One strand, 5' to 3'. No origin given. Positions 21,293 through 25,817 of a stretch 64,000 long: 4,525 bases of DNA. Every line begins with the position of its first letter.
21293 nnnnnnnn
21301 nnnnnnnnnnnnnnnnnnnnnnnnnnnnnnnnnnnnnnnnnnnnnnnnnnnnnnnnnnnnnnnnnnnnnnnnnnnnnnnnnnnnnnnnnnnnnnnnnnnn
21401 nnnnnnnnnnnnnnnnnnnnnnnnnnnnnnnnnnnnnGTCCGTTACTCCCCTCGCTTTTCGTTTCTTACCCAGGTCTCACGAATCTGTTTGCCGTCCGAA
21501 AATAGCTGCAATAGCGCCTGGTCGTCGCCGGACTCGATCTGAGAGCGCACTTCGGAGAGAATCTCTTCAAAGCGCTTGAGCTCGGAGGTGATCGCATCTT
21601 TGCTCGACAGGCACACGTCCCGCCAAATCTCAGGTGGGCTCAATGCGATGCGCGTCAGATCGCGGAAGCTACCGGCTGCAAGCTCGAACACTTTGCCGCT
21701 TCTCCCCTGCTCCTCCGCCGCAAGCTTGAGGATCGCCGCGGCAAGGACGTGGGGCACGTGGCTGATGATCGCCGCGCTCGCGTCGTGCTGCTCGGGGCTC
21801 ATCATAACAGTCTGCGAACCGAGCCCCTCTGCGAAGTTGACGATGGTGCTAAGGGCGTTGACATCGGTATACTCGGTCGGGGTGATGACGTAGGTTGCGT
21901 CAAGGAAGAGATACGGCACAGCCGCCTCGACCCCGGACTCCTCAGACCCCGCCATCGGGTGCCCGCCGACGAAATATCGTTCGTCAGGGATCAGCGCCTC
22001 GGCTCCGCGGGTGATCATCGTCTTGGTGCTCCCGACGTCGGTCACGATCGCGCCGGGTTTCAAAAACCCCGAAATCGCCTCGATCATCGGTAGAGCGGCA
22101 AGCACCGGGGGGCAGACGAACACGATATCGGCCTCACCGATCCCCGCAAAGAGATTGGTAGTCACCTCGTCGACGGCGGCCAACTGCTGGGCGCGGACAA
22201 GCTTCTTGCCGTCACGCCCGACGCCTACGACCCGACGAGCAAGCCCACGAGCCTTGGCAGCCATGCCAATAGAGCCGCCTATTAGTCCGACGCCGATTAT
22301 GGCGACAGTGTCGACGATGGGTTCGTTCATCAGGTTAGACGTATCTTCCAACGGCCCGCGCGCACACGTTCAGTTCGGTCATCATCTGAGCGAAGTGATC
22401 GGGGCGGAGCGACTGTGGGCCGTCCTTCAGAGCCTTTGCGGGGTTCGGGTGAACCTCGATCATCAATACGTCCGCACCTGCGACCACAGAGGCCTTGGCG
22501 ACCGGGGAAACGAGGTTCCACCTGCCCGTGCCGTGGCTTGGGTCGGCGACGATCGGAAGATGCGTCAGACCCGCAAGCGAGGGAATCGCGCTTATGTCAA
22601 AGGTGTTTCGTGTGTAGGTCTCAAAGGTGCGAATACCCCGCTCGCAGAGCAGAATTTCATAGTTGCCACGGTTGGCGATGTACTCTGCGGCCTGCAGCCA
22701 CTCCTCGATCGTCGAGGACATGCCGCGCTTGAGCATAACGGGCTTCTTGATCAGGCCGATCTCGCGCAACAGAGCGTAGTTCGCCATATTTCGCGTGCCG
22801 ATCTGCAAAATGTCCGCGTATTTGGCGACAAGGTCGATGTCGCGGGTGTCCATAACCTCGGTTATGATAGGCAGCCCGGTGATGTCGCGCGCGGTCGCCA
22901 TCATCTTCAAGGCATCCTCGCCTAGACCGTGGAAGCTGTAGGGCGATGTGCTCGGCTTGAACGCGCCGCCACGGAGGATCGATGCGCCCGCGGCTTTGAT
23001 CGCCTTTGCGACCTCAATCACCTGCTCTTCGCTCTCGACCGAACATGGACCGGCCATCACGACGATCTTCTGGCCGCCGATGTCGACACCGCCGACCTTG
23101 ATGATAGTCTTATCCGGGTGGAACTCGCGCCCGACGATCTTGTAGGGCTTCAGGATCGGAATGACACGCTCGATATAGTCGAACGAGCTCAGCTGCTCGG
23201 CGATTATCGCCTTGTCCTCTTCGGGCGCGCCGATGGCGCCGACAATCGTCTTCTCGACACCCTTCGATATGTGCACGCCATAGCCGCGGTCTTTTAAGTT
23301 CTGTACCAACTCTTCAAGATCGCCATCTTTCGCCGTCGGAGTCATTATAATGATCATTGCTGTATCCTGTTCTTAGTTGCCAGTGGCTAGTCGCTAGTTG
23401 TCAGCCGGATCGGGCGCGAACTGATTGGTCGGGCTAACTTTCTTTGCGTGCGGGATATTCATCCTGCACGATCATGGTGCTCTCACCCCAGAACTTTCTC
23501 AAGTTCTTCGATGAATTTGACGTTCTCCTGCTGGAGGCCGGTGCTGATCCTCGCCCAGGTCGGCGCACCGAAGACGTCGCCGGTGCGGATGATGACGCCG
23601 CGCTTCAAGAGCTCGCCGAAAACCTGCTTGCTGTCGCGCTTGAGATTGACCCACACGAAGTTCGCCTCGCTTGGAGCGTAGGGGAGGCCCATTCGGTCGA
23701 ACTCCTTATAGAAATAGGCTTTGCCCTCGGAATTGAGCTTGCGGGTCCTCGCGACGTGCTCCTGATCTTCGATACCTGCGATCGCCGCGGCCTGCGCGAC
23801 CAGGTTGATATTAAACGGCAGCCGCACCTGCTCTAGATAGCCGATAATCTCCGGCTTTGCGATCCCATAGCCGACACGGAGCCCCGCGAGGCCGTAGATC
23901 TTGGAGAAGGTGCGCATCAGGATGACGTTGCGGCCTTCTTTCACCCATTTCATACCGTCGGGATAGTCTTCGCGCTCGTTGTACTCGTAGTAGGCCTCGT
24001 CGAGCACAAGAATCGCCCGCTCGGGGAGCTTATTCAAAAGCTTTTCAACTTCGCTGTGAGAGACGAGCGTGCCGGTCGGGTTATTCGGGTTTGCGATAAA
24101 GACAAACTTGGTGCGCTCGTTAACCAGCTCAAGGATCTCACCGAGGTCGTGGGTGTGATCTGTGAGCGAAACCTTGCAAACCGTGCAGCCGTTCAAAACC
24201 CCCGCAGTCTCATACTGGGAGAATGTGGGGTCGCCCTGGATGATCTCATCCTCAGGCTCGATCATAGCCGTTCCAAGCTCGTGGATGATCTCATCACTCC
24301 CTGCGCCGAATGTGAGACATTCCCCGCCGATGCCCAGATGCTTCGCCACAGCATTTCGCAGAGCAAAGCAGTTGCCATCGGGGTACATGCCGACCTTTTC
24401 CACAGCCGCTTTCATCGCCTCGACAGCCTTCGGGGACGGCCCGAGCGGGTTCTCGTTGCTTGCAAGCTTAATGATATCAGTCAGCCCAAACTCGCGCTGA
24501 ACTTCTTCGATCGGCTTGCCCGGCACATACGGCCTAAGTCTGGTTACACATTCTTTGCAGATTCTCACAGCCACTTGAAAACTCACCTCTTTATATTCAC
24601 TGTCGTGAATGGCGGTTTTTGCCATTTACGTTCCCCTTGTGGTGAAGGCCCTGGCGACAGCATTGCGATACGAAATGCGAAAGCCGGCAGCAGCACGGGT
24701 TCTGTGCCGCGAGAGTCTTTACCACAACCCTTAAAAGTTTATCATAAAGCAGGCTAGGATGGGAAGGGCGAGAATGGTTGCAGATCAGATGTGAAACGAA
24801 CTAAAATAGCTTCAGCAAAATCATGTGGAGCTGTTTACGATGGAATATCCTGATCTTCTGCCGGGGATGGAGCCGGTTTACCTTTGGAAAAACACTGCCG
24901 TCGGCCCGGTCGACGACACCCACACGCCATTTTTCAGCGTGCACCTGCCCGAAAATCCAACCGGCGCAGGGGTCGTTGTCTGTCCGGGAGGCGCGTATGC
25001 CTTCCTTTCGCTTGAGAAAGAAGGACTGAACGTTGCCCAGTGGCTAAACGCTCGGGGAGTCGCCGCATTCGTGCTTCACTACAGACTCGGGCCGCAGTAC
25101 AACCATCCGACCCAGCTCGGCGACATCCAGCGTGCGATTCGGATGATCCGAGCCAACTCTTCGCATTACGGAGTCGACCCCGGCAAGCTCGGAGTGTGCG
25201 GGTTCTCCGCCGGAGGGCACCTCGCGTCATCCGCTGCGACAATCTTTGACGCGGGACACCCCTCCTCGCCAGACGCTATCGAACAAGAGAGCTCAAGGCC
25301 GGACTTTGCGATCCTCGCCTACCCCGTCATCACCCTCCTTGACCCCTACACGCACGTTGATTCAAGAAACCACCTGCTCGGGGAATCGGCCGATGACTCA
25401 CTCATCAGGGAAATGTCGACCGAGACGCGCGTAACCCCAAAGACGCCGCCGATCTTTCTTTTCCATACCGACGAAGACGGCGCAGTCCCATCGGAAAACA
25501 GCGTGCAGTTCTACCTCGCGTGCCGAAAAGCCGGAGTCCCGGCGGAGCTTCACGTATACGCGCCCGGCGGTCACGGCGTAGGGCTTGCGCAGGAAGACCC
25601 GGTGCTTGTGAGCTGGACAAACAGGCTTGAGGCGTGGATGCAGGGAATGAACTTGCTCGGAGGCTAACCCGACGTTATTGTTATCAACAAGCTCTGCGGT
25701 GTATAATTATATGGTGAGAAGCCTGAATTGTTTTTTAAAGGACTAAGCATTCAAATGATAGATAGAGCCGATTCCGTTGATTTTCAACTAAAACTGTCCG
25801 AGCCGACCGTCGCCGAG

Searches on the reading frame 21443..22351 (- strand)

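Call 37: search_protein_families(library=pfam, proteins=[window:21443-22351:-], max_evalue=0.001)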
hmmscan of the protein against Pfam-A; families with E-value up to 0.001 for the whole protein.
window:21443-22351:- (302 aa): 3 families
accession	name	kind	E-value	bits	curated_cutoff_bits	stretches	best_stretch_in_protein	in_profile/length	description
PF02153.23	PDH_N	-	1e-36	126.2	26.5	1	29-181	2-152/154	Prephenate dehydrogenase, nucleotide-binding domain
PF20463.3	PDH_C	-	2.6e-22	79.5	22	1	185-284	1-100/102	Prephenate dehydrogenase, dimerization domain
PF03807.23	F420_oxidored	-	8.8e-05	23.5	21.6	1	15-103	1-88/94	NADP oxidoreductase coenzyme F420-dependent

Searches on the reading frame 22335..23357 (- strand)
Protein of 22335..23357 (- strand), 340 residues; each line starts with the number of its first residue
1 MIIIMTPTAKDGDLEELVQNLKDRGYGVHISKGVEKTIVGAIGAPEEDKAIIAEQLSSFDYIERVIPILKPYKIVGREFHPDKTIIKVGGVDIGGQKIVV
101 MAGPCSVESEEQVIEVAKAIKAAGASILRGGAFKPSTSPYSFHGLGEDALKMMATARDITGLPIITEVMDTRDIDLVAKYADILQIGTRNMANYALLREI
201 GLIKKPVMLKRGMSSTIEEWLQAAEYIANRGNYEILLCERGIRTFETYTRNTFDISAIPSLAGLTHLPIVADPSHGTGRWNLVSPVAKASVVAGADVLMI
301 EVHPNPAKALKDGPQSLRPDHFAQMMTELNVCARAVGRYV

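Call 37: search_protein_families(library=pfam, proteins=[window:22335-23357:-], max_evalue=0.001)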
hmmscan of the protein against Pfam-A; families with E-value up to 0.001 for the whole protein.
window:22335-23357:- (340 aa): 3 families
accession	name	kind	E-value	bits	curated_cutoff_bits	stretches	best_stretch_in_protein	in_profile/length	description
PF00793.26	DAHP_synth_1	-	7.2e-75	251.8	25.5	1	91-329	10-264/270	DAHP synthetase I family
PF18152.6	DAHP_snth_FXD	-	2.4e-19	69.4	27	1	1-70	1-67/67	DAHP synthase ferredoxin-like domain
PF03102.20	NeuB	-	2.6e-10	40.6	22.1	1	145-338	53-238/241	NeuB family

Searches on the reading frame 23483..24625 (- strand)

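Call 37: search_protein_families(library=pfam, proteins=[window:23483-24625:-], max_evalue=0.001)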
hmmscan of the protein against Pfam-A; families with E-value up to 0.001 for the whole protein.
window:23483-24625:- (380 aa): 2 families
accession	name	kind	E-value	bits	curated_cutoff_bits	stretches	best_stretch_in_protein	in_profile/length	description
PF00155.27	Aminotran_1_2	-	1.8e-61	208.8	19.7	1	49-370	1-355/361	Aminotransferase class I and II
PF04864.19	Alliinase_C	-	0.00012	21.6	22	0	175-259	141-211/363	Allinase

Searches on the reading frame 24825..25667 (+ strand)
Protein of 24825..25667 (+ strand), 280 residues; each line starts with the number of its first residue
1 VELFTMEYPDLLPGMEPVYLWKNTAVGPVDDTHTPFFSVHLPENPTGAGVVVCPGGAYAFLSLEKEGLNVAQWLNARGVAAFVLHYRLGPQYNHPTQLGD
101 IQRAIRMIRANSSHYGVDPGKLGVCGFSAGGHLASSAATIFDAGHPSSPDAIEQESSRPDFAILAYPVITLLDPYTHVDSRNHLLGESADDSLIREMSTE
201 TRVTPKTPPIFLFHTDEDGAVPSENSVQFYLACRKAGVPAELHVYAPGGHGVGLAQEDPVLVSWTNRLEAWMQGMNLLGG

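Call 38: search_protein_families(library=pfam, proteins=[window:24825-25667:+], max_evalue=0.001)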
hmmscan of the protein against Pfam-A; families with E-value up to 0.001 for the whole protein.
window:24825-25667:+ (280 aa): 5 families
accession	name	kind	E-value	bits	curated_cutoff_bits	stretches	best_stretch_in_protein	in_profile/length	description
PF20434.5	BD-FAE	-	1.2e-24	87.5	26.8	1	49-230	15-212/215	BD-FAE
PF07859.19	Abhydrolase_3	-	2.9e-16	60.3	25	1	55-180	6-120/210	alpha/beta hydrolase fold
PF00326.27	Peptidase_S9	-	1.6e-13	51.1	22.6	1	71-273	7-207/213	Prolyl oligopeptidase family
PF01738.24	DLH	-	1.6e-06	28.3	21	0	207-252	143-188/217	Dienelactone hydrolase family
PF03959.19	FSH1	-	0.00052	20.2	21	0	122-252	103-201/211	Serine hydrolase (FSH1)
